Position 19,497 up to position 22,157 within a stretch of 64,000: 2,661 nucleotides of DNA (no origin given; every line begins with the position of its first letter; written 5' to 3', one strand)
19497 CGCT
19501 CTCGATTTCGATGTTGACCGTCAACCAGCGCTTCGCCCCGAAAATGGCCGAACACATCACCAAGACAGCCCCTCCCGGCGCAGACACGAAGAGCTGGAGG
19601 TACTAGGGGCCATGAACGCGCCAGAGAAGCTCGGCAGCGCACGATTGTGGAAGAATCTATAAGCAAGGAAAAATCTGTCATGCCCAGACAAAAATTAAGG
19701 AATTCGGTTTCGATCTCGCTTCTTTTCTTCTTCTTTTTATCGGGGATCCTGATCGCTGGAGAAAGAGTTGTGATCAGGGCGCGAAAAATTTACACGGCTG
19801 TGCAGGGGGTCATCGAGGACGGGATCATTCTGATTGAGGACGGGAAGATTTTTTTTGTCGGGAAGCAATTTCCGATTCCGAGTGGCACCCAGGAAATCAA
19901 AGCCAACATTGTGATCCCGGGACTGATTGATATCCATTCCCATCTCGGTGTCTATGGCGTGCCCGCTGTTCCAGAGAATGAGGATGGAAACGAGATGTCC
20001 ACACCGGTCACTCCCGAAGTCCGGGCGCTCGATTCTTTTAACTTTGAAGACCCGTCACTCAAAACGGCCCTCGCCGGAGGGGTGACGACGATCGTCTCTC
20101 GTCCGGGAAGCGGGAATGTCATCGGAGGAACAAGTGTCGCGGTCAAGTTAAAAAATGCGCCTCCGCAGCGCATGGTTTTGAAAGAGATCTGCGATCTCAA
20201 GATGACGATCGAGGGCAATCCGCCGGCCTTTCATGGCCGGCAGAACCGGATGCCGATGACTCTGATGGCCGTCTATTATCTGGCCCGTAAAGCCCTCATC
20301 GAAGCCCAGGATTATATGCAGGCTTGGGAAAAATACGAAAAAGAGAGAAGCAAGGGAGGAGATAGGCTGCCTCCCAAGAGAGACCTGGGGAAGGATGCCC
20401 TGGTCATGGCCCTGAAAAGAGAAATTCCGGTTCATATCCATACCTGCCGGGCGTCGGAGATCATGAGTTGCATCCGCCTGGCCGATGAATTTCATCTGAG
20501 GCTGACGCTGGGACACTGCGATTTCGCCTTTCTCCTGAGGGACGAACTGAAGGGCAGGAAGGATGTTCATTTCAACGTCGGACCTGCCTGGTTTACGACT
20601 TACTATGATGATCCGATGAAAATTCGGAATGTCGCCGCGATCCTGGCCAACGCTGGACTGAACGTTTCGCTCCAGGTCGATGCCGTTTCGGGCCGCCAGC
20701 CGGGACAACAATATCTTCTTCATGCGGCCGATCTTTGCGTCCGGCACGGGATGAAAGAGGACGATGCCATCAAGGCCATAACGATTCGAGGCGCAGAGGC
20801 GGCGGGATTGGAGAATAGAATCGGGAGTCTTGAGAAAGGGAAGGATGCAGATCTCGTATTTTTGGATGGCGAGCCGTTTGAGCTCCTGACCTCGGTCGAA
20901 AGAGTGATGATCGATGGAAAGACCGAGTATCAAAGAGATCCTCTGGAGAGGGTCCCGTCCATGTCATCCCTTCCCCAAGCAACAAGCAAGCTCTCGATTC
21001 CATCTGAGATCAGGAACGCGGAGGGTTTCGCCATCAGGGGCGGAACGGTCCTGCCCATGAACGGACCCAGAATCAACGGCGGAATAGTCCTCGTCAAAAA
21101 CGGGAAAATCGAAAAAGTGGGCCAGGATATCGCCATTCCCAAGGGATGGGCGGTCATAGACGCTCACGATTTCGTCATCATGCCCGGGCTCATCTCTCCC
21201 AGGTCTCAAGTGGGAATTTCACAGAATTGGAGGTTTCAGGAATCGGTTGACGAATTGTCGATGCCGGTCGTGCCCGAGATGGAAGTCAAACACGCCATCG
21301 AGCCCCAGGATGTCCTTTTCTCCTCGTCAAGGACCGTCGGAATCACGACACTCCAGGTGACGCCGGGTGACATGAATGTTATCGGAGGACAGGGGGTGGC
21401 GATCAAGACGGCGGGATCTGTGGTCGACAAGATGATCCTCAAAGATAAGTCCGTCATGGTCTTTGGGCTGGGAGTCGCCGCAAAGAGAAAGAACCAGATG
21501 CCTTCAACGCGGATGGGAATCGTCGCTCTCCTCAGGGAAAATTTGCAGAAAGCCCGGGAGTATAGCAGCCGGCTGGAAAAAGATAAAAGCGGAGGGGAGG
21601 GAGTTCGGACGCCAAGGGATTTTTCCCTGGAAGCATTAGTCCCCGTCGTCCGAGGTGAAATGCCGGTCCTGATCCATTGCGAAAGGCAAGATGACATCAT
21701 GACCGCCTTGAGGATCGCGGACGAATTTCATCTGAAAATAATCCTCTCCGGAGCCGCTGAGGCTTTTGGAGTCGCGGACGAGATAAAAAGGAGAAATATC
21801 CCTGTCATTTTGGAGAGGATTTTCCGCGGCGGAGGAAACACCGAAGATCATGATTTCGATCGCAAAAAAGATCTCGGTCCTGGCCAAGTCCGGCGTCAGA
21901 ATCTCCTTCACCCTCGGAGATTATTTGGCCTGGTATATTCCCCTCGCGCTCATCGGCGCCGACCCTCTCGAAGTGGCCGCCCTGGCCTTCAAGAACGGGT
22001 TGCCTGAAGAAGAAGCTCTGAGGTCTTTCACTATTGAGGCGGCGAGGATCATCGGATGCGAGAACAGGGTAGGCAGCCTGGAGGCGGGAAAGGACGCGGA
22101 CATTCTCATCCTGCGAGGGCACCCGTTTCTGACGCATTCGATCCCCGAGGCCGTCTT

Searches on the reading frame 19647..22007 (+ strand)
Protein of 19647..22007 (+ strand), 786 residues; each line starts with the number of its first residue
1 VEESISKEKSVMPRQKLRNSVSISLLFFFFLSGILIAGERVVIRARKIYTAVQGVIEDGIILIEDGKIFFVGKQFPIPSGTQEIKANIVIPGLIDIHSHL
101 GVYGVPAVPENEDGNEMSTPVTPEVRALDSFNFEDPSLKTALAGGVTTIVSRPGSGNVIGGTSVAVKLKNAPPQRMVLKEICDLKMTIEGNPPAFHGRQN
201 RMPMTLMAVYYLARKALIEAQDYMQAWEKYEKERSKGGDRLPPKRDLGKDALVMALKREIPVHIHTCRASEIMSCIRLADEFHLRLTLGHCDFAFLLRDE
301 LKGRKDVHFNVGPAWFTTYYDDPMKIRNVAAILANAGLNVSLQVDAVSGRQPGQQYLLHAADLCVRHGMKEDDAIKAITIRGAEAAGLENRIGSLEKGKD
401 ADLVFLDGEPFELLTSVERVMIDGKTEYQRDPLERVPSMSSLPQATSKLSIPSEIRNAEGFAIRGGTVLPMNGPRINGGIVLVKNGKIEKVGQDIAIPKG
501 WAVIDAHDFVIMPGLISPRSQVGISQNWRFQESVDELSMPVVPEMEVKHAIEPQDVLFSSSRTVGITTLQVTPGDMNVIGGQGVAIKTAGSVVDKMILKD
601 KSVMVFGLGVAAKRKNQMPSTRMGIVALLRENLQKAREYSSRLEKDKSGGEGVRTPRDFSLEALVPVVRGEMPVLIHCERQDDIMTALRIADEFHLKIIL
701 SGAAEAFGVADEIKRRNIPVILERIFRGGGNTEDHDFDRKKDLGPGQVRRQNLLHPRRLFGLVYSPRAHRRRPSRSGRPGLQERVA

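Call 43: search_protein_families(library=pfam, proteins=[window:19647-22007:+], max_evalue=0.0001)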
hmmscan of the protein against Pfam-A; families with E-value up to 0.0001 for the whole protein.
window:19647-22007:+ (786 aa): 2 families
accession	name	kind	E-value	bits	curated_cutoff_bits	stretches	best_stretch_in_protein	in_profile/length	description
PF01979.26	Amidohydro_1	-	8.4e-18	65.1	25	1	88-425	1-343/345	Amidohydrolase family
PF07969.17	Amidohydro_3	-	4.4e-12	46.6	29.7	1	314-426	342-470/472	Amidohydrolase family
